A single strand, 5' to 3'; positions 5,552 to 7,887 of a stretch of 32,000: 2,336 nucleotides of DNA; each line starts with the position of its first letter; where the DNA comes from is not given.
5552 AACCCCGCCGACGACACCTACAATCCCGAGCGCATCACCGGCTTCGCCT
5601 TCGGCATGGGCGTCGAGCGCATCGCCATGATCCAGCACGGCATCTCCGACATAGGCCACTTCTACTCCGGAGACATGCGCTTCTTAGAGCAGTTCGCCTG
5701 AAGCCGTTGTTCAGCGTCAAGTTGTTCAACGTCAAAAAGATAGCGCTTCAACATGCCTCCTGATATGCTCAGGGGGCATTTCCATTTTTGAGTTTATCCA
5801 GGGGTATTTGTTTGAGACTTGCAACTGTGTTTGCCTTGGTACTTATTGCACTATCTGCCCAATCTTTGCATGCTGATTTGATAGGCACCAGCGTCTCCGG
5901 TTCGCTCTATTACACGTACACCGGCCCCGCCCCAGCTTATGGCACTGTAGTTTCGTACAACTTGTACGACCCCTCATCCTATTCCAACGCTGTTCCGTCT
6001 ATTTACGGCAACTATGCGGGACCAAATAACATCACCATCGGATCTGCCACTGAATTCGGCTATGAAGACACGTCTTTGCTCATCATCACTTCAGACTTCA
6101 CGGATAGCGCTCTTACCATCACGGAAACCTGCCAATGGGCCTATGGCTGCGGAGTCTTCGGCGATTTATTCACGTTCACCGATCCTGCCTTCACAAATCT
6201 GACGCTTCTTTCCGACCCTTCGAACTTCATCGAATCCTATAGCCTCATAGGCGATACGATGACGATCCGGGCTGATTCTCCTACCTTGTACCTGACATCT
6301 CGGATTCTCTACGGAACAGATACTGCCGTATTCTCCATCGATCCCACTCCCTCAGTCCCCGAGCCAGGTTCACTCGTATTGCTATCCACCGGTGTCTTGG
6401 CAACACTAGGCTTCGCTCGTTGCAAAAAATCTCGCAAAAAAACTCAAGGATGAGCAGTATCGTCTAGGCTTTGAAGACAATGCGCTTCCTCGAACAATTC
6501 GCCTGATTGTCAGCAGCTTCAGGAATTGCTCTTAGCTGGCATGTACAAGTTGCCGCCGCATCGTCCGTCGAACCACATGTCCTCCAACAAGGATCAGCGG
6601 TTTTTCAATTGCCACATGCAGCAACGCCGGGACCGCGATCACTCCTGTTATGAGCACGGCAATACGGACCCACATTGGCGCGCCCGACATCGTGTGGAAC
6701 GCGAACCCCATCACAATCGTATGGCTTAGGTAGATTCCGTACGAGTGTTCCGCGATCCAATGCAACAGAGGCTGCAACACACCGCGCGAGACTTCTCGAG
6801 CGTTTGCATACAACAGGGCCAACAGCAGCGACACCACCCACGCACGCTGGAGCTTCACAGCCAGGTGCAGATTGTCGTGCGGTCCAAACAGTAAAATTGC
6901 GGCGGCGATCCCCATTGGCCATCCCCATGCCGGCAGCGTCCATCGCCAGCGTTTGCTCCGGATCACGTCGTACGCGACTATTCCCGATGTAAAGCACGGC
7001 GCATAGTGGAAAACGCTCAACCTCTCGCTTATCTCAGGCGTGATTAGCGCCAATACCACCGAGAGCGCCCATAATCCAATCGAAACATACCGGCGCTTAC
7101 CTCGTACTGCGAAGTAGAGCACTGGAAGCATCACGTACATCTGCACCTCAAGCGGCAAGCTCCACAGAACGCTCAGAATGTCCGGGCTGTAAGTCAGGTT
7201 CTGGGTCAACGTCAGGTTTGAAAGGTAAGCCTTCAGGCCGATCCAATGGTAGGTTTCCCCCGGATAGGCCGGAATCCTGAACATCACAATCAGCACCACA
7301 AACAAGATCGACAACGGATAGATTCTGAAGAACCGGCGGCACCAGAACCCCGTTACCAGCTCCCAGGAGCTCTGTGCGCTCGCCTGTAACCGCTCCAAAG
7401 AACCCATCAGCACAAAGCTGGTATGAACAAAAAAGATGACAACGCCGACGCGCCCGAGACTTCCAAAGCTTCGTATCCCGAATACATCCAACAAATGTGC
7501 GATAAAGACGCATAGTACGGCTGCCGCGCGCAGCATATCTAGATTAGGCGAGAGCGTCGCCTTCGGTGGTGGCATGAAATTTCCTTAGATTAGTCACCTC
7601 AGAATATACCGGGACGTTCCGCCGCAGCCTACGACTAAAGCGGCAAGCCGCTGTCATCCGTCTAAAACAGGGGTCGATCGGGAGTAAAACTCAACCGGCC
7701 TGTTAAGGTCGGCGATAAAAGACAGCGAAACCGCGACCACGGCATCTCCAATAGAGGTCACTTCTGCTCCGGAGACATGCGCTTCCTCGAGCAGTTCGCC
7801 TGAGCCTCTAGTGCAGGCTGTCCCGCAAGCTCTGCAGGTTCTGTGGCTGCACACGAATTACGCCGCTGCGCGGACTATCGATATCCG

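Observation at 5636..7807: Three direct copies of the pheS 3' end bracket two AT-richer cargo segments: a footprint of serial insertion at pheS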

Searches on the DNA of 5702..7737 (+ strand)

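Call 48: search_dna_similar(query=window:5702-7737:+, collection=plasmids, mode=distant)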
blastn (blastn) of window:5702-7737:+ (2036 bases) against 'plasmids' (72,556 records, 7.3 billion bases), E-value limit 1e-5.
No match.

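Call 49: search_dna_similar(query=window:5702-7737:+, collection=phages, mode=distant)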
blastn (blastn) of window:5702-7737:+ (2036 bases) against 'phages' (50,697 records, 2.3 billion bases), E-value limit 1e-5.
No match.

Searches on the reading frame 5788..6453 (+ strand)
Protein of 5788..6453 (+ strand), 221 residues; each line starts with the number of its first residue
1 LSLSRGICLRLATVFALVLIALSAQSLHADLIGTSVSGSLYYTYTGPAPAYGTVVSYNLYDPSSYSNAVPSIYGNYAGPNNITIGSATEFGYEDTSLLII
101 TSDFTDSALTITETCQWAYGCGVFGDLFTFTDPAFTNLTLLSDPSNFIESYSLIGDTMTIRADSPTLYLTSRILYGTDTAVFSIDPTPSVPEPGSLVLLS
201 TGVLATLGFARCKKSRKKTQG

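Call 6: search_protein_families(library=pfam, proteins=[window:5788-6453:+], max_evalue=0.01)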
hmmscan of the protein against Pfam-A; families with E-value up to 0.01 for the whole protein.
window:5788-6453:+ (221 aa): 1 family
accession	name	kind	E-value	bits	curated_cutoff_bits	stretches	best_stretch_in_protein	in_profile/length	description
PF07589.16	PEP-CTERM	-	0.0002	21.7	20.7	1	189-211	1-23/24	PEP-CTERM motif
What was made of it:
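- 5702..6472 (+): Segment A. It holds a 15-nt tandem repeat (5708-5737), a terminator-like hairpin (5753-5779 plus T-run) and the PEP-CTERM protein gene (5788 or 5812 to 6453). Pfam PEP-CTERM (call 6).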

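Call 19: find_encoding_contigs(protein=window:5788-6453:+, flank=10000, max_places=10)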
Protein window:5788-6453:+ (221 aa): no gene with exactly this product is on record in the collection.

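Call 20: find_homologous_proteins(query=window:5788-6453:+)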
Query window:5788-6453:+ (221 aa): 3 proteins with E <= 0.001 among 818 candidates.
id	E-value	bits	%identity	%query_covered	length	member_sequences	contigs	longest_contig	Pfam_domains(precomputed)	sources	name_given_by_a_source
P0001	2.6e-123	427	97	94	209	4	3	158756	-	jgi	jgi:hypothetical protein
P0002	1.8e-99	349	79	94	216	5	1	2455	-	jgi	jgi:hypothetical protein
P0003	1.6e-11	62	35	76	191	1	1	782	PF07589.17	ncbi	-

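Call 21: find_encoding_contigs(protein=P0001, flank=10000, max_places=10)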
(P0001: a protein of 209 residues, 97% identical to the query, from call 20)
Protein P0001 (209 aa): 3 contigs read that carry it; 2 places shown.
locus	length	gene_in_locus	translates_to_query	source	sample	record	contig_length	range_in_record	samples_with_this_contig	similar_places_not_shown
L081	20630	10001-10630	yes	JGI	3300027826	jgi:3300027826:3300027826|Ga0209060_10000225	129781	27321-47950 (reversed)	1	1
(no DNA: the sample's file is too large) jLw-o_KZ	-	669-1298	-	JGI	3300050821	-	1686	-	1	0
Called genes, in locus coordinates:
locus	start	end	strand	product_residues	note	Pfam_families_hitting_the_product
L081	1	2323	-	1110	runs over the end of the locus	PF00873:ACR_tran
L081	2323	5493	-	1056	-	PF00873:ACR_tran, PF03176:MMPL (weak)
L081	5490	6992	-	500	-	PF25919:BSH_CusB (weak), PF25989:YknX_C (faint), PF25917:BSH_RND, PF25973:BSH_CzcB (weak), PF25876:HH_MFP_RND, PF25944:Beta-barrel_RND, PF25967:RND-MFP_C (faint)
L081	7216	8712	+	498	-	PF01040:UbiA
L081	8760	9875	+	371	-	PF02912:Phe_tRNA-synt_N, PF01409:tRNA-synt_2d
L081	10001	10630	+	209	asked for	-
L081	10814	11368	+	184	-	PF04978:MST (faint), PF12867:DinB_2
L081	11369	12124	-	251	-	PF14023:Bestrophin-like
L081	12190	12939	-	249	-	PF14023:Bestrophin-like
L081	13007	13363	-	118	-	PF04020:Phage_holin_4_2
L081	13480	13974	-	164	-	PF14534:DUF4440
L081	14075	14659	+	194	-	PF01243:PNPOx_N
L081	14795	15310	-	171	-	-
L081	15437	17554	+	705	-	PF03483:B3_4, PF03484:B5, PF17759:tRNA_synthFbeta, PF03147:FDX-ACB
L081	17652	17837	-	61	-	-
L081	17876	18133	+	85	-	-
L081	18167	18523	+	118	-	PF05164:ZapA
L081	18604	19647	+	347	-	PF00578:AhpC-TSA, PF08534:Redoxin, PF00085:Thioredoxin, PF13098:Thioredoxin_2 (weak), PF13905:Thioredoxin_8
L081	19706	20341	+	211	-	PF04299:FMN_bind_2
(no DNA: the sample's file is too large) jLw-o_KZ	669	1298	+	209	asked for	-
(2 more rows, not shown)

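Call 22: find_encoding_contigs(protein=P0002, flank=10000, max_places=10)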
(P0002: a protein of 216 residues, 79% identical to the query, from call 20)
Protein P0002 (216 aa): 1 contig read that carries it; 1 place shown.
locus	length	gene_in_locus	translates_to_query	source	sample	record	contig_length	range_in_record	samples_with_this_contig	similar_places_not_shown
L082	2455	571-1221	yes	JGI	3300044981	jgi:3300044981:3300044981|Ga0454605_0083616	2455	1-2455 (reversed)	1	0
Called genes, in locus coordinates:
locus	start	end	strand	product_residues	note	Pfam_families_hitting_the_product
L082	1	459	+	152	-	?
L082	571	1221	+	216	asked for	-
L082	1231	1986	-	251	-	PF14023:Bestrophin-like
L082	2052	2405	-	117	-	PF14023:Bestrophin-like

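Call 51: find_related_loci(query=window:5812-6453:+, collection=viral_contigs, flank=8000)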
Query window:5812-6453:+ (213 aa) in viral_contigs; peptide patterns used: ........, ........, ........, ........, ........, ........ (x = any residue, [..] = any of these).
26 stretches matched a pattern, but none encodes a relative of the query by tblastn (E <= 1e-3).
